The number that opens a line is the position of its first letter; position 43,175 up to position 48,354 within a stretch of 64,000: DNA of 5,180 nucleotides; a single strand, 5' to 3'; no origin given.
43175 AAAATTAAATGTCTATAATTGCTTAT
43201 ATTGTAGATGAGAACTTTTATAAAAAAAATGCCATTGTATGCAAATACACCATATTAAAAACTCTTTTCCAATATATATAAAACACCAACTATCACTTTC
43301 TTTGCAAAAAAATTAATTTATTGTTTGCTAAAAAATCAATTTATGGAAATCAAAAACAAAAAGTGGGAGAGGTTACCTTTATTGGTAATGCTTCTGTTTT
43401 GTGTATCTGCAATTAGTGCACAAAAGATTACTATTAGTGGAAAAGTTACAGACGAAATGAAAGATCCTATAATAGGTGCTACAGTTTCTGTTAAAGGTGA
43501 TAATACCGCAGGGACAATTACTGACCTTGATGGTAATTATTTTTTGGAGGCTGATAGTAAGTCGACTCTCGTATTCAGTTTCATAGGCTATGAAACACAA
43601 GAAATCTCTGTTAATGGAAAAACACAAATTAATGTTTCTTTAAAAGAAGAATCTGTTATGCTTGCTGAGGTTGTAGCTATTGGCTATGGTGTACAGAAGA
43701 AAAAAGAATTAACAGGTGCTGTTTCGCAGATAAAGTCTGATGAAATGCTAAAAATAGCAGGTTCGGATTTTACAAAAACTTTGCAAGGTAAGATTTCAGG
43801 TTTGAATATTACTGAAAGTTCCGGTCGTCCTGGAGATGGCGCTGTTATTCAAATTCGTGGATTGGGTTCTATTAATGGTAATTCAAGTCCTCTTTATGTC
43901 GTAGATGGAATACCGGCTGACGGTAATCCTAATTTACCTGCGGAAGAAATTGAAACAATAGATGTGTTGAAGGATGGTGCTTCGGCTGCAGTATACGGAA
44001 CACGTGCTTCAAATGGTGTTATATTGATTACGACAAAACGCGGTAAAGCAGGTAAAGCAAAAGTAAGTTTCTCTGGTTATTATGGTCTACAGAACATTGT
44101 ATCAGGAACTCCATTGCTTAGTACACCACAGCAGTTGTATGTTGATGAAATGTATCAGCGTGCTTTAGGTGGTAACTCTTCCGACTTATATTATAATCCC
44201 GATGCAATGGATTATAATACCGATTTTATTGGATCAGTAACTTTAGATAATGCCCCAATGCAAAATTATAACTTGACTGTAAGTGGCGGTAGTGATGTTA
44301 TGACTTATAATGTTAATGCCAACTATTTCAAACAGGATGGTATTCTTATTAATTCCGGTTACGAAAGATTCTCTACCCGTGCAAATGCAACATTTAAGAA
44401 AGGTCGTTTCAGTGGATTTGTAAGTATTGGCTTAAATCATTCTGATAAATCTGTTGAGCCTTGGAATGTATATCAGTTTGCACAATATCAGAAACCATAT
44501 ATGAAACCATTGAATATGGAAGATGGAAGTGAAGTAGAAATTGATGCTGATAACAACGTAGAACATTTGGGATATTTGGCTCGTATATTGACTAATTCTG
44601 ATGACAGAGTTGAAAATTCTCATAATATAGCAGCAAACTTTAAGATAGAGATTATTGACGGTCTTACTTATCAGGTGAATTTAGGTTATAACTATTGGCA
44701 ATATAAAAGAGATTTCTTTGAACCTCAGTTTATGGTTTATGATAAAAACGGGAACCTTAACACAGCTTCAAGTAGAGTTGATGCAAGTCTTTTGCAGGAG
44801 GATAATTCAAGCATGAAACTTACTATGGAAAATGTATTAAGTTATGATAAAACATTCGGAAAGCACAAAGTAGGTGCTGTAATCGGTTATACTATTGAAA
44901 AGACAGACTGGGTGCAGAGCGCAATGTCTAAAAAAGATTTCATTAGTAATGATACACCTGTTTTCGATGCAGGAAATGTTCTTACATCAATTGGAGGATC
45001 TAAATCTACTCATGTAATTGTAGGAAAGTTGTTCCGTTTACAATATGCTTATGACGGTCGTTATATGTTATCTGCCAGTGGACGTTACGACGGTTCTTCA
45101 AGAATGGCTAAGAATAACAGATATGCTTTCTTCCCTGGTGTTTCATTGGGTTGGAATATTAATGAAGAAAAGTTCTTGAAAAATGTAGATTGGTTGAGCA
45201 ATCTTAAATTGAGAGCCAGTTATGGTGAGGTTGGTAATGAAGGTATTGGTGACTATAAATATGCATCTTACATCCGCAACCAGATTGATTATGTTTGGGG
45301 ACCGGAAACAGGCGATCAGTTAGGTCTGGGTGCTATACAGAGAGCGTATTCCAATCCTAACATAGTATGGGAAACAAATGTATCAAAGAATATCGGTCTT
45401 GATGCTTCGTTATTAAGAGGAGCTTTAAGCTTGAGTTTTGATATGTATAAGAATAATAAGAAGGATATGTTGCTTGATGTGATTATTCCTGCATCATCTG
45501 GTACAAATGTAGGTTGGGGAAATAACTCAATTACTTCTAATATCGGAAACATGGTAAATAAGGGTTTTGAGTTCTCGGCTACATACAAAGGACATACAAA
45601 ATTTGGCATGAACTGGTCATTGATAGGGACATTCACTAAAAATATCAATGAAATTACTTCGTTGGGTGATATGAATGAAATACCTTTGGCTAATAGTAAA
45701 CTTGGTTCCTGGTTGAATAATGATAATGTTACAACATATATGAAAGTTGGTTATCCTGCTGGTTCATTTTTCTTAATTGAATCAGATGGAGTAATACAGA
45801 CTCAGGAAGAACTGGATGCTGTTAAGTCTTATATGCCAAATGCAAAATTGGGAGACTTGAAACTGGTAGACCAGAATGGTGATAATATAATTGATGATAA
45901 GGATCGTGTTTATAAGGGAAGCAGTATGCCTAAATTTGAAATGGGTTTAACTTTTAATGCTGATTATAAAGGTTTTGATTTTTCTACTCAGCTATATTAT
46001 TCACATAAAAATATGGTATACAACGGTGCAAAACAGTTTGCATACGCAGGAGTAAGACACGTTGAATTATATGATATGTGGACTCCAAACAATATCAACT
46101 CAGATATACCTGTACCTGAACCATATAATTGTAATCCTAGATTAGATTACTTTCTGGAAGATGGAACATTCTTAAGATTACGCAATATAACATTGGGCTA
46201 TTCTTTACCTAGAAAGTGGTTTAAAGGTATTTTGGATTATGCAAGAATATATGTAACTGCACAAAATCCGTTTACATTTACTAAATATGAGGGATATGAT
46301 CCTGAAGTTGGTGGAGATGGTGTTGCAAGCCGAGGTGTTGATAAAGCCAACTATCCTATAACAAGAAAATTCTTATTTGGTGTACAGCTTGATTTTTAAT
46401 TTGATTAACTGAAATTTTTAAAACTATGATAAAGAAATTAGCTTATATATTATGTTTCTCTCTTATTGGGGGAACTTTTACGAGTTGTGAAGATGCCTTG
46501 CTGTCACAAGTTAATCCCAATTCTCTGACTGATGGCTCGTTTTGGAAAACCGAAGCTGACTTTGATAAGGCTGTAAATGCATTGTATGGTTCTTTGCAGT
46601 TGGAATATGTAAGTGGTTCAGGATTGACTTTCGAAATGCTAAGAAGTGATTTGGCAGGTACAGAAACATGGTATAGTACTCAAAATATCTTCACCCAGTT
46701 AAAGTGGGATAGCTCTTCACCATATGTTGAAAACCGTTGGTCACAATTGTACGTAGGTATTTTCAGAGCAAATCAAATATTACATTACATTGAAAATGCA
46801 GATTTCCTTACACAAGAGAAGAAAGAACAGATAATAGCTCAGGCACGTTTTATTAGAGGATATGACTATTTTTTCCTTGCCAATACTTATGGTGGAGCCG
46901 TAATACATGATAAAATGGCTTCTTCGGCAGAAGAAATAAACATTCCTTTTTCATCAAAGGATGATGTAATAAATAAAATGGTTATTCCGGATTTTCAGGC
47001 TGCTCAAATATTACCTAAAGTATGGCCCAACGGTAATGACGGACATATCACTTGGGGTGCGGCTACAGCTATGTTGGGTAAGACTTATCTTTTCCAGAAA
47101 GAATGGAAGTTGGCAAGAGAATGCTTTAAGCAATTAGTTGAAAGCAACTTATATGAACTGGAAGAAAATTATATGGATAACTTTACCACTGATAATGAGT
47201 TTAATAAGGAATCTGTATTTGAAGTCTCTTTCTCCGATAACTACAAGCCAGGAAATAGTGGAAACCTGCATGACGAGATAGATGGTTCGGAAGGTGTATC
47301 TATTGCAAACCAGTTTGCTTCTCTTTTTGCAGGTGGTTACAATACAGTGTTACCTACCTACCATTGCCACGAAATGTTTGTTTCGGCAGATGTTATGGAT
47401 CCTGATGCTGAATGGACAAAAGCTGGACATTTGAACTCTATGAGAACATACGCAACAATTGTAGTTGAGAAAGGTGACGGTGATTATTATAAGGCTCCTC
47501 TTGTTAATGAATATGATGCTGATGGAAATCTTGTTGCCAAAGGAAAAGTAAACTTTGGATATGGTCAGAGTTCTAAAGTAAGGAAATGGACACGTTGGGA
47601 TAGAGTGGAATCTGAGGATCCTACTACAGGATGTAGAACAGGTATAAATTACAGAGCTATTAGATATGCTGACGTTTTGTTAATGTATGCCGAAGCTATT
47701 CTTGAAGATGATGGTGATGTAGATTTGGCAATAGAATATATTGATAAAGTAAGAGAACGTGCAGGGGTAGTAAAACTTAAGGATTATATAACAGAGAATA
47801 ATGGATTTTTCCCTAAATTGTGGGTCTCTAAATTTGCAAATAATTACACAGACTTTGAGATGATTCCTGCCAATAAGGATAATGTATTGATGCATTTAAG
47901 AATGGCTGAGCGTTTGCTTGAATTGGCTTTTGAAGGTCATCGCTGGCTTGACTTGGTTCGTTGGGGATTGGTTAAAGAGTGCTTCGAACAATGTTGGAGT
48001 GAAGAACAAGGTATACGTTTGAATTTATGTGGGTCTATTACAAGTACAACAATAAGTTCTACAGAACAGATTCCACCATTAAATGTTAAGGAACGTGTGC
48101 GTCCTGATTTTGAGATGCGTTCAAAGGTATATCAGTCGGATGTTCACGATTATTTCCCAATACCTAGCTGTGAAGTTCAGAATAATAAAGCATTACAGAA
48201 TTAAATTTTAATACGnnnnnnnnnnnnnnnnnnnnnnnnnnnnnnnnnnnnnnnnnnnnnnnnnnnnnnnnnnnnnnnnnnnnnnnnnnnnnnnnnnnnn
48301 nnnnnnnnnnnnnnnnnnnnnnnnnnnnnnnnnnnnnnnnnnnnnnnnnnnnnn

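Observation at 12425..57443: A 45-kb red-algal galactan (porphyran/agarose-type) PUL bracketed by conjugative-element genes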

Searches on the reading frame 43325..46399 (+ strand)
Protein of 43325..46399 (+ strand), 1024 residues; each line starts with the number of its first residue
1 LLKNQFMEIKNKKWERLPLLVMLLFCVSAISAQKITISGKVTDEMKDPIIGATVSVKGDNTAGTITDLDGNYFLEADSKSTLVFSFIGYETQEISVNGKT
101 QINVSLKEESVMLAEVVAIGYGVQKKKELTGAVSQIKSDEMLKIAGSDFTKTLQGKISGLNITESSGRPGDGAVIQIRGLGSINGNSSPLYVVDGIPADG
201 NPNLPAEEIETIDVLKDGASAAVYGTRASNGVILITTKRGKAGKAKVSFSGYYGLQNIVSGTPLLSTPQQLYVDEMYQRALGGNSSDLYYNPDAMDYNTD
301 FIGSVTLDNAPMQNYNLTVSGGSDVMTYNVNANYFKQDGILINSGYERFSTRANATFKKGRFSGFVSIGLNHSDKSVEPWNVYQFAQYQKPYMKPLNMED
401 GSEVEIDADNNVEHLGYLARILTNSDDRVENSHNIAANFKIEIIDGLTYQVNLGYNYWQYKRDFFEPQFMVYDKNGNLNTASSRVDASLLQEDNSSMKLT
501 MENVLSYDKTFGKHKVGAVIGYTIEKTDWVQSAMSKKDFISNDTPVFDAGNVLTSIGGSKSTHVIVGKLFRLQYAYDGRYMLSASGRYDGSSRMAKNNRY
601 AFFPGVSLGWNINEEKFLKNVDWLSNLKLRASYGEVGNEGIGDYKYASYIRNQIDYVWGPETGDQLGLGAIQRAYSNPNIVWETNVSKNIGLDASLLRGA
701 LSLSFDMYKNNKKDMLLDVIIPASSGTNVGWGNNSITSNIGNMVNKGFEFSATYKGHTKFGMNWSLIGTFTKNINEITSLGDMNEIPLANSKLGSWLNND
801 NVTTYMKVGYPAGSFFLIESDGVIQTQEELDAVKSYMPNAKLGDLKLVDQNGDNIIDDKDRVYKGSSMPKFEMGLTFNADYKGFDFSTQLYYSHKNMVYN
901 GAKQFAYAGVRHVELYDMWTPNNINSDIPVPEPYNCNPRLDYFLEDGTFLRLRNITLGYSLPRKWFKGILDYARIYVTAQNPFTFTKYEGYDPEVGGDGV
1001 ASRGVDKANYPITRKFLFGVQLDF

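Call 5: search_protein_families(library=pfam, proteins=[window:43325-46399:+], max_evalue=0.001)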
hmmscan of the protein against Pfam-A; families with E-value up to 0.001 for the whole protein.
window:43325-46399:+ (1024 aa): 3 families
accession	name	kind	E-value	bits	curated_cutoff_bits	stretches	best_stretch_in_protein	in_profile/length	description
PF13715.12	CarbopepD_reg_2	-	9.5e-20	70.9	32.2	1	37-117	1-87/88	CarboxypepD_reg-like domain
PF07715.20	Plug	-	2e-18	67.3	23.9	1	126-232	2-107/107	TonB-dependent Receptor Plug Domain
PF13620.12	CarboxypepD_reg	-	1.2e-10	42.1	32.3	1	36-106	1-81/82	Carboxypeptidase regulatory-like domain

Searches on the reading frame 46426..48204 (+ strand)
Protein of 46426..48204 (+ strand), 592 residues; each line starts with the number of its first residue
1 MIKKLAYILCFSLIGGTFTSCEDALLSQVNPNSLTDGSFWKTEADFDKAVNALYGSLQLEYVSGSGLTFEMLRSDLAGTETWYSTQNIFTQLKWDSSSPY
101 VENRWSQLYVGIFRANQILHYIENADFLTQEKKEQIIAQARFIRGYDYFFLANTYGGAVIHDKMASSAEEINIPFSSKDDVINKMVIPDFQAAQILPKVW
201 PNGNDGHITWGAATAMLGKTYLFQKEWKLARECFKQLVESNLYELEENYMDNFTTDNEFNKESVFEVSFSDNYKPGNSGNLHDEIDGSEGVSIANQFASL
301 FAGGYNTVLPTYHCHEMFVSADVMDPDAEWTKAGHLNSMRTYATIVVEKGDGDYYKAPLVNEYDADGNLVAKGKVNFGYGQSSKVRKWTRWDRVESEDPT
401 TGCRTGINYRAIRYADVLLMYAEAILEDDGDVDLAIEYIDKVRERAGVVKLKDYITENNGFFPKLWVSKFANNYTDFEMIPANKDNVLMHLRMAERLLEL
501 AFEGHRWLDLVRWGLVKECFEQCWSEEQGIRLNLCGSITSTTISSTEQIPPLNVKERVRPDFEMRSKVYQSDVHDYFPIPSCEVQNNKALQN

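Call 5: search_protein_families(library=pfam, proteins=[window:46426-48204:+], max_evalue=0.001)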
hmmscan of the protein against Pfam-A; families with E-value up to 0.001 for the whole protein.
window:46426-48204:+ (592 aa): 2 families
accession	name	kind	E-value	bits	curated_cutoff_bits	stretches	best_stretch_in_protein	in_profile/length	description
PF07980.17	SusD_RagB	-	5.9e-34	118.5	23.1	1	261-591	1-292/297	SusD family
PF14322.12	SusD-like_3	-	2.5e-21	77.3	27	1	39-222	15-191/191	Starch-binding associating with outer membrane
